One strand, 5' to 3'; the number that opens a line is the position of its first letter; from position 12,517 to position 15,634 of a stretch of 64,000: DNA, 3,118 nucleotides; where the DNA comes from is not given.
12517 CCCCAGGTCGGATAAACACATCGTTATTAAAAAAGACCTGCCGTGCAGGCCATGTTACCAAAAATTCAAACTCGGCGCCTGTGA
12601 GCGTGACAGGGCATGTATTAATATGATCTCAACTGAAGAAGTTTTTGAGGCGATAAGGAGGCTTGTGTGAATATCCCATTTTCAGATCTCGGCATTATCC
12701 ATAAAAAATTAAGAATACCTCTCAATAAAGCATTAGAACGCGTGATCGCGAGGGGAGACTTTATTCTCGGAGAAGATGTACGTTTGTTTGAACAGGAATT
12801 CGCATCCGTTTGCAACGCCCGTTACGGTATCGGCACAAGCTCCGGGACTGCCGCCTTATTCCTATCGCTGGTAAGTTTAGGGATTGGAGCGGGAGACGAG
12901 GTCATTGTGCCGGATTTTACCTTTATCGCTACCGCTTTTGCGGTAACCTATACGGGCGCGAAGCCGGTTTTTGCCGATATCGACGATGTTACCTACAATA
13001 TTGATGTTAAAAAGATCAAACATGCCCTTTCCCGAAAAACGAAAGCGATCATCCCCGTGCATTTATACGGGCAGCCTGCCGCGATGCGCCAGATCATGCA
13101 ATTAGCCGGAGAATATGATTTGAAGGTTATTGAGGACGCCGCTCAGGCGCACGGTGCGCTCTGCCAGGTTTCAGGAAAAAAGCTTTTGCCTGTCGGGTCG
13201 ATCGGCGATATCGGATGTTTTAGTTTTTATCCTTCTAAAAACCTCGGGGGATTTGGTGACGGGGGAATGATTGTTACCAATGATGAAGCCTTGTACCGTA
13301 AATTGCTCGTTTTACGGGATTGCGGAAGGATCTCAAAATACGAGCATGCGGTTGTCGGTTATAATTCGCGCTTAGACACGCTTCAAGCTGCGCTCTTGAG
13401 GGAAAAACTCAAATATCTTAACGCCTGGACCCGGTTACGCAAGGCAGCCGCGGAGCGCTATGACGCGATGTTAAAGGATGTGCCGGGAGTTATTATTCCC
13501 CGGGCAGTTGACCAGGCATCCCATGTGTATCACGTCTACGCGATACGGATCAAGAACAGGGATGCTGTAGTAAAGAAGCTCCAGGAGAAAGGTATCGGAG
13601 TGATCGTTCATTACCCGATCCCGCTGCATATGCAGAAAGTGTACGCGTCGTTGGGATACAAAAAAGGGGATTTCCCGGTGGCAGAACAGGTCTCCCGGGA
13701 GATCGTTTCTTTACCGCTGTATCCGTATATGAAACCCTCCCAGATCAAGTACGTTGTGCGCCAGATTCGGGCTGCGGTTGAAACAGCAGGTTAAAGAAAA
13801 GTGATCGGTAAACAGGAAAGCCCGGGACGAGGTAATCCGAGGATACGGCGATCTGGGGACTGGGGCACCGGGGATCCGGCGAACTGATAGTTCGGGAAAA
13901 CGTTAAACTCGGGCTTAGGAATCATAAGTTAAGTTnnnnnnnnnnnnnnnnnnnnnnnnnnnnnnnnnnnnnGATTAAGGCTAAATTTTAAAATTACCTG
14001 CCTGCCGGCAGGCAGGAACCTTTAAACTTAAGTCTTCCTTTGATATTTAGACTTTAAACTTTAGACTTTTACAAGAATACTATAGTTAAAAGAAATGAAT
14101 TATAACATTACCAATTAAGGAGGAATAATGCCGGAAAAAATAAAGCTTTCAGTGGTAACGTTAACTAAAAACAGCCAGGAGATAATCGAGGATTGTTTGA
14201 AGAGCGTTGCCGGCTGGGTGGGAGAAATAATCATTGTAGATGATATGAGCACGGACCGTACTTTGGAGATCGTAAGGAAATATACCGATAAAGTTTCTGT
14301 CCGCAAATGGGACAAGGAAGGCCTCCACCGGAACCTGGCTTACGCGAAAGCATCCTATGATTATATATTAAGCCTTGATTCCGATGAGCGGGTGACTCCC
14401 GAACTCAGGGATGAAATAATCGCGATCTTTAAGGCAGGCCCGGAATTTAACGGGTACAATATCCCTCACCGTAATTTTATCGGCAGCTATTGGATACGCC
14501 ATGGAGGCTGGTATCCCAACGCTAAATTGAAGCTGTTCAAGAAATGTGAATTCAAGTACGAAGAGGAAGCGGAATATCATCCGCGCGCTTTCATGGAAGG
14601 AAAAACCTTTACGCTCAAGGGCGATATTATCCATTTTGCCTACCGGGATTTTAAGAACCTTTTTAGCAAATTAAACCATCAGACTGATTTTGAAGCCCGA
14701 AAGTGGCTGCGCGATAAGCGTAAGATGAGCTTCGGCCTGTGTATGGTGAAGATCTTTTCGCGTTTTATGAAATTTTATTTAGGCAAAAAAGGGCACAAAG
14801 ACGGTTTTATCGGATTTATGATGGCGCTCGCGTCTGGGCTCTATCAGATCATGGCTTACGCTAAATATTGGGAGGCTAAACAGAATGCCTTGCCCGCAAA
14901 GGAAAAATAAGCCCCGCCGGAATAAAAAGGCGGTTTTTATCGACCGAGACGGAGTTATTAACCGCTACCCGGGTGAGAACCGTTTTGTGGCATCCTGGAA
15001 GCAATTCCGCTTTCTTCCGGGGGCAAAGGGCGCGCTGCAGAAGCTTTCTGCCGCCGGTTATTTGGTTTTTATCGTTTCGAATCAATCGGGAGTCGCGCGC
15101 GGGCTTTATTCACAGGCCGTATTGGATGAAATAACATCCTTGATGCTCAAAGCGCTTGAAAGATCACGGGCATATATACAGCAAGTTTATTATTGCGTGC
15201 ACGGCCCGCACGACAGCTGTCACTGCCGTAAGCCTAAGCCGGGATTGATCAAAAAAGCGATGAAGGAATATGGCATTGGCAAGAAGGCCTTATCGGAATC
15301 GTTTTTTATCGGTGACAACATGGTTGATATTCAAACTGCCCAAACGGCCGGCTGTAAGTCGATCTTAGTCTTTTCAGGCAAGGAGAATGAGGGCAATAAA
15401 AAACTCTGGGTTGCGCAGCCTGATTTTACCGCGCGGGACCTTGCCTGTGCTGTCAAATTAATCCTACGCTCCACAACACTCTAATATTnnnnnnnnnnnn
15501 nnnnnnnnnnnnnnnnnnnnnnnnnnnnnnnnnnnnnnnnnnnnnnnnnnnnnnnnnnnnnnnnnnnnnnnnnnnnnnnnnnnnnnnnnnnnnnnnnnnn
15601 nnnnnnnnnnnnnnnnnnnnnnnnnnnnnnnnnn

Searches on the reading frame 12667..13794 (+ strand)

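Call 66: search_protein_families(library=ncbifam, proteins=[window:12667-13794:+], max_evalue=0.00001)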
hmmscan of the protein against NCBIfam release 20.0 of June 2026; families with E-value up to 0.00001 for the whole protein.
window:12667-13794:+ (375 aa): 15 families
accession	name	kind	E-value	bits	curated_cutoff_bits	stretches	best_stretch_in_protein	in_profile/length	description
TIGR03588.1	PseC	equivalog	1.1e-78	264.8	423.5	1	33-369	27-378/380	UDP-4-amino-4,6-dideoxy-N-acetyl-beta-L-altrosamine transaminase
NF008687.0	PRK11706.1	equivalog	2.6e-70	237.1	375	1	39-370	34-373/375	dTDP-4-amino-4,6-dideoxygalactose transaminase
TIGR04181.1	NHT_00031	hypoth_equivalog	4.5e-67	226.4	420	1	35-350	29-357/359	LegC family aminotransferase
NF008658.2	PRK11658.1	equivalog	1.6e-59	201.4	631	1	21-372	18-378/379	UDP-4-amino-4-deoxy-L-arabinose aminotransferase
TIGR02379.1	ECA_wecE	subfamily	3.4e-59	200.5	434.85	1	41-370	36-374/376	dTDP-4-amino-4,6-dideoxy-D-glucose transaminase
TIGR04427.1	PLP_DesI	equivalog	7.6e-53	180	650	1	37-372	53-384/390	dTDP-4-dehydro-6-deoxyglucose aminotransferase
NF011936.0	PRK15407.1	equivalog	1.3e-46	159.3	423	2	35-221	64-252/440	lipopolysaccharide biosynthesis protein RfbH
NF004975.0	PRK06348.1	equivalog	1.8e-07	30.5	549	1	51-158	89-202/384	pyridoxal phosphate-dependent aminotransferase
NF006569.0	PRK09082.1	subfamily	2.2e-07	30.3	420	1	55-129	94-168/386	methionine aminotransferase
NF006230.0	PRK08363.1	equivalog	6.4e-07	28.5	534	1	69-157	111-205/398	alanine aminotransferase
NF004621.0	PRK05957.1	equivalog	2.5e-06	26.5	498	1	58-132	95-168/389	pyridoxal phosphate-dependent aminotransferase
NF005695.0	PRK07503.1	equivalog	3.3e-06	26.1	666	1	38-211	67-233/403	methionine gamma-lyase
NF005816.0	PRK07682.1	equivalog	4.5e-06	25.5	620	1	62-159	101-204/390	aminotransferase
NF043007.1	CysBLyMetC_Staph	equivalog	5.3e-06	25.6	700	1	39-218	54-225/378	cystathionine beta-lyase MetC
NF005871.0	PRK07811.1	equivalog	6.8e-06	24.9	513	1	40-217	65-235/389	cystathionine gamma-synthase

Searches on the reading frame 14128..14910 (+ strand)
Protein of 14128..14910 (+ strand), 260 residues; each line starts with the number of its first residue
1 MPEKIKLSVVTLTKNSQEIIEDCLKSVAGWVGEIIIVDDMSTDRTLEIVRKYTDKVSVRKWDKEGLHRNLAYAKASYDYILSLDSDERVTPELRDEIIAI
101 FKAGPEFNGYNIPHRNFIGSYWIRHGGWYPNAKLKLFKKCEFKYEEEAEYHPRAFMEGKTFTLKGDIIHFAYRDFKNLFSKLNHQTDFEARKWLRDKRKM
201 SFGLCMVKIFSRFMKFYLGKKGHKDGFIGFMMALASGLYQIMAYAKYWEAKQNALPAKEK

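Call 65: search_protein_families(library=pfam, proteins=[window:14128-14910:+], max_evalue=0.001)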
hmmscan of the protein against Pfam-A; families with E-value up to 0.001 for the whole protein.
window:14128-14910:+ (260 aa): 2 families
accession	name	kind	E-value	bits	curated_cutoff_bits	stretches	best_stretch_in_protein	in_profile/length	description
PF00535.33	Glycos_transf_2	-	3.5e-18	66.5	23.3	1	8-128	1-131/168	Glycosyl transferase family 2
PF13704.12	Glyco_tranf_2_4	-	2.6e-05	25.1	27.5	1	14-87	1-82/98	Glycosyl transferase family 2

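Call 66: search_protein_families(library=ncbifam, proteins=[window:14128-14910:+], max_evalue=0.00001)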
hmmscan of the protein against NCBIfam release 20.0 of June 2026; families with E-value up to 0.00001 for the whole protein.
window:14128-14910:+ (260 aa): 4 families
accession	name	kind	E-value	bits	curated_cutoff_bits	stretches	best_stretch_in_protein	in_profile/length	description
NF007482.0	PRK10073.1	equivalog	3.1e-09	36.3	423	1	3-100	4-109/334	glycosyltransferase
NF047683.1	TeichurnBiosyTuaG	equivalog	6.1e-09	35.9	400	1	4-100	5-110/252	teichuronic acid biosynthesis protein TuaG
TIGR04283.1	glyco_like_mftF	equivalog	1.5e-07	31.3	182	1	7-104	1-101/221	TIGR04283 family arsenosugar biosynthesis glycosyltransferase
TIGR04195.1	S_glycosyl_SunS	equivalog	8.1e-07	28.2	350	1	11-87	63-142/421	SunS family peptide S-glycosyltransferase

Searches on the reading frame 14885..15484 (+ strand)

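Call 65: search_protein_families(library=pfam, proteins=[window:14885-15484:+], max_evalue=0.001)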
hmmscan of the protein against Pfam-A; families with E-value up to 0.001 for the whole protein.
window:14885-15484:+ (199 aa): 6 families
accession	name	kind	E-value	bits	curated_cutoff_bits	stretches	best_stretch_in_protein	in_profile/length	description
PF13242.12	Hydrolase_like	-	1.4e-14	54.2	22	1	114-187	2-73/75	HAD-hyrolase-like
PF13419.12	HAD_2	-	5.5e-12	46.6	23.8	1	39-162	76-178/178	Haloacid dehalogenase-like hydrolase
PF08645.17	PNK3P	-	6.6e-09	36.1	22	1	23-149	9-130/161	Polynucleotide kinase 3 phosphatase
PF00702.32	Hydrolase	-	2.1e-08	35.2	26.4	1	41-156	97-191/191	haloacid dehalogenase-like hydrolase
PF13344.12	Hydrolase_6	-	0.0001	22.7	27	1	18-75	2-47/101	Haloacid dehalogenase-like hydrolase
PF12710.13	HAD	-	0.00014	22.8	27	1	32-152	74-188/189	haloacid dehalogenase-like hydrolase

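Call 66: search_protein_families(library=ncbifam, proteins=[window:14885-15484:+], max_evalue=0.00001)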
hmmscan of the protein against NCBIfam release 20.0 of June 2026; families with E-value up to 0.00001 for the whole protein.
window:14885-15484:+ (199 aa): 17 families
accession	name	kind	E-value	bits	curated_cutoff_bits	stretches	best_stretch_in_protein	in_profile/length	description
NF006506.0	PRK08942.1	equivalog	2.5e-47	160.7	178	1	13-174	2-159/182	D-glycero-beta-D-manno-heptose 1,7-bisphosphate 7-phosphatase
TIGR01656.1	Histidinol-ppas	subfamily_domain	1.3e-36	125.7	84.15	1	15-161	1-145/149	histidinol-phosphate phosphatase domain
NF050049.1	HBPPhtaseGmhB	domain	8.5e-34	116.8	250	1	14-170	3-151/171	D-glycero-alpha-D-manno-heptose-1,7-bisphosphate 7-phosphatase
TIGR00213.1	GmhB_yaeD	subfamily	4.6e-31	107.9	149.6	1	15-171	2-159/176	D-glycero-beta-D-manno-heptose 1,7-bisphosphate 7-phosphatase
TIGR01662.1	HAD-SF-IIIA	subfamily_domain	7.5e-31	107.1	44.6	1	15-164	1-140/141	HAD-IIIA family hydrolase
NF003937.0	PRK05446.1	equivalog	4e-27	95.1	443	1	13-164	2-150/355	bifunctional histidinol-phosphatase/imidazoleglycerol-phosphate dehydratase HisB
NF005264.0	PRK06769.1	equivalog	4.1e-25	88.6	217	1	13-195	3-173/175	HAD-IIIA family hydrolase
TIGR01261.1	hisB_Nterm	equivalog_domain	1.4e-23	83.2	140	1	15-160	2-144/161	histidinol-phosphatase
TIGR01460.1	HAD-SF-IIA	subfamily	4.5e-10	39.7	100.15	1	116-165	197-246/246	HAD-IIA family hydrolase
TIGR01664.1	DNA-3'-Pase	equivalog_domain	1.5e-09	38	107.65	1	9-146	8-137/167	DNA 3'-phosphatase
NF009695.0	PRK13222.1-2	equivalog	5.4e-09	35.9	225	1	43-194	95-223/226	phosphoglycolate phosphatase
TIGR01449.2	PGP_bact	equivalog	1.1e-08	34.9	180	1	45-170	88-192/213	phosphoglycolate phosphatase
NF009804.0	PRK13288.1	equivalog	7.8e-07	28.8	218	1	98-186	121-203/215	pyrophosphatase PpaX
NF009697.0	PRK13222.1-4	equivalog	1.1e-06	28.2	327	1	98-191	133-220/232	phosphoglycolate phosphatase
TIGR02252.1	DREG-2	subfamily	3e-06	27.2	155.2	0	111-161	155-203/203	HAD hydrolase, REG-2-like, family IA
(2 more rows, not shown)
